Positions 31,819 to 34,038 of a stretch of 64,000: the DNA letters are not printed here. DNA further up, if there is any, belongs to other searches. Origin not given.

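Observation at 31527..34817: Gtr-like three-component extracytoplasmic glycosylation module (GtrA-like, GT-C, GtrB-like)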

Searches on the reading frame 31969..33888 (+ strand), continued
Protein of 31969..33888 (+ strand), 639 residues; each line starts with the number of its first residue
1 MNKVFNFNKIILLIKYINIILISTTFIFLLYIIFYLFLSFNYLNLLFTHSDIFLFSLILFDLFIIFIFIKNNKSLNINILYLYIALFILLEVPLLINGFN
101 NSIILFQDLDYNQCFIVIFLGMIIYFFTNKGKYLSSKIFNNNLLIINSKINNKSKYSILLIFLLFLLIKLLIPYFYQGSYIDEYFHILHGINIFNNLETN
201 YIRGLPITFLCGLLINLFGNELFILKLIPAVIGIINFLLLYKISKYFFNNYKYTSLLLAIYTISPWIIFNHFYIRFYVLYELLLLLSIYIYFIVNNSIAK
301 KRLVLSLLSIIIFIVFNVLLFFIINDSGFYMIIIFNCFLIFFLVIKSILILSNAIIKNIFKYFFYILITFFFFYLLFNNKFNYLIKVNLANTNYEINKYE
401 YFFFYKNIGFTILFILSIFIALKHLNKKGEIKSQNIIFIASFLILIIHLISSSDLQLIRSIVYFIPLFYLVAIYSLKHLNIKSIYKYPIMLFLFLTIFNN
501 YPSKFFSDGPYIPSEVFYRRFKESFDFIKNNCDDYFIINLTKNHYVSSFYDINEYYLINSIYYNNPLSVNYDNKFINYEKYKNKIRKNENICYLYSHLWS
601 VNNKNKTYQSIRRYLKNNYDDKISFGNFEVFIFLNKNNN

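Call 59: fold_search(model_id=the predicted structure, library=pdb)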
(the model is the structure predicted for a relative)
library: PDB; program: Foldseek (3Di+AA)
matches with E <= 10: 76; with E <= 0.001: 7
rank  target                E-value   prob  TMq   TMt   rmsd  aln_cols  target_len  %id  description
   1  3wak                  4.3e-06  1.00  0.41  0.32  11.2       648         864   11  Crystal structure of the Archaeoglobus fulgidus oligosaccharyltransferase (O29867_ARCFU) in the apo form (released 2013-10-30)
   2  7oci_F                3.4e-05  1.00  0.36  0.36  12.9       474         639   12  Cryo-EM structure of yeast Ost6p containing oligosaccharyltransferase complex (released 2022-02-16)
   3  5ezm                  1.5e-04  1.00  0.42  0.49  12.3       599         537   10  Crystal Structure of ArnT from Cupriavidus metallidurans in the apo state (released 2016-02-17)
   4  6gxc_A                2.1e-04  1.00  0.39  0.36  10.6       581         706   12  Bacterial oligosaccharyltransferase PglB in complex with an inhibitory peptide and a reactive lipid-linked oligosaccha (released 2018-11-14)
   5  5ogl_A                2.6e-04  1.00  0.39  0.36  10.6       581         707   12  Structure of bacterial oligosaccharyltransferase PglB in complex with an acceptor peptide and an lipid-linked oligosac (released 2017-10-25)
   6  6s7o_A                3.4e-04  1.00  0.39  0.38  12.2       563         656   11  Cryo-EM structure of human oligosaccharyltransferase complex OST-A (released 2019-12-18)
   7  5f15                  4.5e-04  1.00  0.42  0.48  11.0       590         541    9  Crystal Structure of ArnT from Cupriavidus metallidurans bound to Undecaprenyl phosphate (released 2016-02-17)
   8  9s6u_A                1.1e-03  1.00  0.38  0.43  12.2       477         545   13  Ternary cryo-EM structure of human ALG9 with Dol25-PP-GlcNAc2Man8, Dol25-P-Man and Fab (released 2026-03-18)
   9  9i5k_A                3.6e-03  1.00  0.36  0.46  10.3       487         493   11  Structure of the Chaetomium thermophilum Pmt4 homodimer (C2 symmetry) (released 2025-12-24)
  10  9s6s_A                5.9e-03  1.00  0.41  0.47  12.2       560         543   12  Ternary cryo-EM structure of human ALG9 with Dol25-PP-GlcNAc2Man6, Dol25-P-Man and Fab (released 2026-03-18)
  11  7zli_A                2.8e-02  0.98  0.30  0.29  12.6       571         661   12  Cryo-EM structure of C-mannosyltransferase CeDPY19, in complex with Dol25-P-Man and bound to CMT2-Fab and anti-Fab nan (released 2023-01-11)
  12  7zlh_A                3.9e-02  0.93  0.27  0.26  13.9       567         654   11  Cryo-EM structure of C-mannosyltransferase CeDPY19, in apo state, bound to CMT2-Fab and anti-Fab nanobody (released 2023-01-11)
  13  9e6i_B                6.4e-02  1.00  0.27  0.24   4.1       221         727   10  Cryo-EM structure of Saccharomyces cerevisiae Pmt4-Ccw5 complex (released 2025-10-15)
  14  7bve_A                6.4e-02  0.98  0.31  0.21  13.2       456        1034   12  Cryo-EM structure of Mycobacterium smegmatis arabinosyltransferase EmbC2-AcpM2 in complex with ethambutol (released 2020-04-29)
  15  9e61_B                6.7e-02  1.00  0.27  0.24   4.1       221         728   10  Cryo-EM structure of Saccharomyces cerevisiae Pmt4 apo form (released 2025-10-15)
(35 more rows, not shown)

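Call 65: find_related_loci(query=A1, collection=genome_contigs, flank=9000)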
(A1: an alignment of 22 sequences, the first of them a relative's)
Query A1 (639 aa) in genome_contigs; peptide patterns used: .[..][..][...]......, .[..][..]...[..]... (x = any residue, [..] = any of these).
38 stretches matched a pattern; 16 encode a relative of the query (tblastn E <= 1e-3); 16 distinct loci.
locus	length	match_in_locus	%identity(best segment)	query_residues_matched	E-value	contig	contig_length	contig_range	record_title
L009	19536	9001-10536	33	146-623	5e-56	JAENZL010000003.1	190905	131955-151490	MAG: Methanobacteriota archaeon isolate BM5_bin.6 BM5_bin6_NODE_27_length_190905_cov_285.469337, whole genome shotgun se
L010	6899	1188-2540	28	150-583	2e-44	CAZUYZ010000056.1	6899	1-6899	MAG TPA_asm: uncultured Puniceicoccaceae bacterium isolate binchicken_co372_161 genome assembly, contig: k141_341369, wh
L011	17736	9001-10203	36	169-556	1e-44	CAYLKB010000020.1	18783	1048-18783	MAG TPA_asm: uncultured Methanosarcinales archaeon isolate SRP141376_co5_31 genome assembly, contig: NODE_7117_length_18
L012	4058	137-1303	33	156-536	4e-44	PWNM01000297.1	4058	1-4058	MAG: Candidatus Hydrogenedentota bacterium isolate CSSed10_315 CS-Sed10-C81989, whole genome shotgun sequence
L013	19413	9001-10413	34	172-617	3e-42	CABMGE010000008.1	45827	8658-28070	uncultured archaeon isolate LFW-165_1 genome assembly, contig: LFW1651_16, whole genome shotgun sequence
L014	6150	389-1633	35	157-560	3e-38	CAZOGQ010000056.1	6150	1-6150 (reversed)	MAG TPA_asm: Candidatus Woesearchaeota archaeon isolate SRP214966_co4_519 genome assembly, contig: NODE_17747_length_615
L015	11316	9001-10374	31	116-553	1e-37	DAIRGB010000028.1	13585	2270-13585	MAG TPA_asm: Patescibacteria group bacterium isolate CTOTU29514 NODE_2522_length_13585_cov_5.901552, whole genome shotgu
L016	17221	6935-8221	29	176-588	1e-35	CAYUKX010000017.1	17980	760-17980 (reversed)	MAG TPA_asm: uncultured Candidatus Saccharibacteria bacterium isolate SRP107338_co1_190 genome assembly, contig: NODE_31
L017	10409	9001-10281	32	160-584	5e-35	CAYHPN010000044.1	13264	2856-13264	MAG TPA_asm: Candidatus Woesearchaeota archaeon isolate ERP119705_co14_220 genome assembly, contig: NODE_5742_length_132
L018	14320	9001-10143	32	178-535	1e-29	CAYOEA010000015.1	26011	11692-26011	MAG TPA_asm: uncultured Methanosarcinales archaeon isolate binchicken_co47_10 genome assembly, contig: NODE_1218_length_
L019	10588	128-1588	28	158-625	2e-29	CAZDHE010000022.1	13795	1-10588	MAG TPA_asm: uncultured Bdellovibrionales bacterium isolate SRP252850_co1_117 genome assembly, contig: NODE_8334_length_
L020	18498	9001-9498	42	168-328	6e-27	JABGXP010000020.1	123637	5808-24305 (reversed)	MAG: bacterium isolate SI034_bin78 k141_2374832, whole genome shotgun sequence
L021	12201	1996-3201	32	172-553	5e-26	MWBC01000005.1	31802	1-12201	MAG: archaeon ADurb.Bin336 isolate ADurb.Bin336 BWY55_contig000005, whole genome shotgun sequence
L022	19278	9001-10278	32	126-550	5e-38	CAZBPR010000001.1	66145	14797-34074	MAG TPA_asm: uncultured Dactylococcopsis sp. isolate SRP141376_co5_277 genome assembly, contig: NODE_899_length_66145_co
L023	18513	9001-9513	31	148-314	4e-11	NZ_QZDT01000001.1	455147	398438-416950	Parablautia muri strain D42-62 Scaffold1_1, whole genome shotgun sequence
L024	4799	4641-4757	42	152-196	3e-4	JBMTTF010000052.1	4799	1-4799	MAG: Minisyncoccia bacterium isolate Tbon_V10_S28_100percent_par_Tbon_V10_S28_metabat.7 NODE_6374_length_4799_cov_2.8362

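Call 68: search_protein_representatives(alignment_id=A1)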
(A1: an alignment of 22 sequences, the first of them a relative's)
Query: 22 sequences, 664 profile positions. Proteins with E-value up to 0.001 (for the whole library): 1078; up to 1e-10: 522; up to 1e-30: 188. The best 150 are listed.
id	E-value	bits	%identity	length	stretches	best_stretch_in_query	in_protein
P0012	2.0e-217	740.6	-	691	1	7-662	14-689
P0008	8.6e-210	715.4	-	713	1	8-663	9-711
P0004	3.7e-208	710.0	-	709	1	14-663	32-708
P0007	2.3e-199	681.0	-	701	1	4-664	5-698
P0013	2.4e-194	664.4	-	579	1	105-663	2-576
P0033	2.0e-190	651.5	-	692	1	8-663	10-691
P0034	5.8e-187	640.0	-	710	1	8-663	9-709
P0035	2.2e-179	614.9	-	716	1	1-662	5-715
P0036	2.6e-179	614.7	-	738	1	7-663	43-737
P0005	1.3e-177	609.1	-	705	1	3-663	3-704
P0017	2.7e-177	608.1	-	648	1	12-656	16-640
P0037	1.2e-175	602.6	-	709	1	8-648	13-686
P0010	3.6e-175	601.0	-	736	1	11-663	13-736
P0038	1.5e-172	592.4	-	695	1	8-661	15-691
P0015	8.6e-165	566.7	-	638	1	18-663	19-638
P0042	9.6e-162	556.7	-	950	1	40-663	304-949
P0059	3.5e-143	495.3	-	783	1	11-646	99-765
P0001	3.0e-142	492.3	-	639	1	5-662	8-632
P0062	6.0e-138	478.0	-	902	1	77-663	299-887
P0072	8.6e-129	447.8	-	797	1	17-663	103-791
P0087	2.7e-115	403.2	-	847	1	17-663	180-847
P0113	1.1e-98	348.3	-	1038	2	45-663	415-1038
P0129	2.9e-86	307.3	-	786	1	163-640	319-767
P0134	2.9e-81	290.7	-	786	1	174-616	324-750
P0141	6.9e-75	269.7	-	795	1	170-641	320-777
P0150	1.1e-68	249.2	-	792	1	155-616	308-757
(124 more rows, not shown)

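Call 69: search_protein_families(library=pfam, proteins=[P0042, P0062, P0113, P0129, P0134, P0141, P0150, P0087, P0059, P0072], max_evalue=0.001)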
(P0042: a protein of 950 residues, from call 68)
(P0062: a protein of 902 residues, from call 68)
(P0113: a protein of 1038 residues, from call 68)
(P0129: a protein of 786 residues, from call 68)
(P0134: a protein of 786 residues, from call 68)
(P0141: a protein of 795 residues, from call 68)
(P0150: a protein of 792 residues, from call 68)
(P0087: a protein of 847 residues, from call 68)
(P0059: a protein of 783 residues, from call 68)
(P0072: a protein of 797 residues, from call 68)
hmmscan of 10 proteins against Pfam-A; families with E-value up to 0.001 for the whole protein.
P0042 (950 aa): 0 families

P0062 (902 aa): 0 families

P0113 (1038 aa): 0 families

P0129 (786 aa): 0 families

P0134 (786 aa): 1 family
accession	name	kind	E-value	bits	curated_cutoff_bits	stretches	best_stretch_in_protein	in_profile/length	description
PF03706.18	LPG_synthase_TM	-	2e-10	41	33.4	1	17-291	6-295/302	Lysylphosphatidylglycerol synthase TM region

P0141 (795 aa): 1 family
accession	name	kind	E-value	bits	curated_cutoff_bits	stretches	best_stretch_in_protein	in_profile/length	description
PF03706.18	LPG_synthase_TM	-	1.1e-09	38.6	33.4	1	15-292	5-296/302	Lysylphosphatidylglycerol synthase TM region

P0150 (792 aa): 1 family
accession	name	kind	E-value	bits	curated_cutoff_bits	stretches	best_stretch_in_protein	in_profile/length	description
PF03706.18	LPG_synthase_TM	-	1.1e-16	61.6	33.4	1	19-293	9-295/302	Lysylphosphatidylglycerol synthase TM region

P0087 (847 aa): 0 families

P0059 (783 aa): 0 families

P0072 (797 aa): 0 families

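Call 82: search_protein_families(library=pfam, proteins=[L002:4337-4759:+, L005:4716-5303:+, L008:12199-12543:+, L011:16120-16461:+, L019:4200-4574:+, L021:3554-3892:+, L024:3767-4060:-, L022:2186-2857:-, L002:99-452:-], max_evalue=1)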
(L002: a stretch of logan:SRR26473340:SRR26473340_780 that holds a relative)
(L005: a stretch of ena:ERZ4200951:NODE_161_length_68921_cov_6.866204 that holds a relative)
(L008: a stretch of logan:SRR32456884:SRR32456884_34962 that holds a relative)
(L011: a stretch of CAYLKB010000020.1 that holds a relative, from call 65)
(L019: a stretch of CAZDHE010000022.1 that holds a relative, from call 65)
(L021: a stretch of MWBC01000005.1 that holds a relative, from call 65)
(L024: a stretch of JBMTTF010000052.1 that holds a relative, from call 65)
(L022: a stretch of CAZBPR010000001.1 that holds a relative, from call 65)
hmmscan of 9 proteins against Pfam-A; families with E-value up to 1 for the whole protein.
L002:4337-4759:+ (140 aa): 8 families
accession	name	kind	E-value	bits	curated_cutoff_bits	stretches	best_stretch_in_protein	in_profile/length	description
PF07690.21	MFS_1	-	0.00028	20.4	33.4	1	10-136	196-321/347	Major Facilitator Superfamily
PF18898.5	DUF5654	-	0.00071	20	23.8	1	59-110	16-66/71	Family of unknown function (DUF5654)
PF03203.19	MerC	-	0.00085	20.3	27.6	1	89-135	38-84/108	MerC mercury resistance protein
PF08570.15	DUF1761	-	0.0016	19.2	31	1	73-133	28-87/123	Protein of unknown function (DUF1761)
PF01757.29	Acyl_transf_3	-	0.089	12.3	31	1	11-64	207-255/326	Acyltransferase domain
PF00654.25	Voltage_CLC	-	0.1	12.1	24.8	1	44-137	157-250/346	Voltage gated chloride channel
PF09843.14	DUF2070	-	0.16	10.7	30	1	13-137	66-174/561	Predicted membrane protein (DUF2070)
PF00689.26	Cation_ATPase_C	-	0.25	11.6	27.3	1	6-134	42-172/175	Cation transporting ATPase, C-terminus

L005:4716-5303:+ (195 aa): 2 families
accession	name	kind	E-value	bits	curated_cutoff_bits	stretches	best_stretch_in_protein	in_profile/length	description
PF14012.11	DUF4229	-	0.031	14.7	27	1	74-117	23-66/68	Protein of unknown function (DUF4229)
PF09335.16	VTT_dom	-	0.35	11.8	33.9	1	69-193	3-122/123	VTT domain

L008:12199-12543:+ (114 aa): 0 families

L011:16120-16461:+ (113 aa): 0 families

L019:4200-4574:+ (124 aa): 0 families

L021:3554-3892:+ (112 aa): 0 families

L024:3767-4060:- (97 aa): 0 families

L022:2186-2857:- (223 aa): 1 family
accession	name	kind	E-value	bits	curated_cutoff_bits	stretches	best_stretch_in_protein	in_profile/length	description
PF09394.16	Inhibitor_I42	-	2.1e-20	73.2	27.2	1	129-205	2-80/91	Chagasin family peptidase inhibitor I42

L002:99-452:- (117 aa): 1 family
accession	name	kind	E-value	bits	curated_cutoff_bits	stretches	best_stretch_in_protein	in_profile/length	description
PF10066.14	DUF2304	-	9.1e-21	74.5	25.5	1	3-106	2-105/106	Uncharacterized conserved protein (DUF2304)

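Call 88: find_encoding_contigs(protein=P0030, flank=500, max_places=4)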
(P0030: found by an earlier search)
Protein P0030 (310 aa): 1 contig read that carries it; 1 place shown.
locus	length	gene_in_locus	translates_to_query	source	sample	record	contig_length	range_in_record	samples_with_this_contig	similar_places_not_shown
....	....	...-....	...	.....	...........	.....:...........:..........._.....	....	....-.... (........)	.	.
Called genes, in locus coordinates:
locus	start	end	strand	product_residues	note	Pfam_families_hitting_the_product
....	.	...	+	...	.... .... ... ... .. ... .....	?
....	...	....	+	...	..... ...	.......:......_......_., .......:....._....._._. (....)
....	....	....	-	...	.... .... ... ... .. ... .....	-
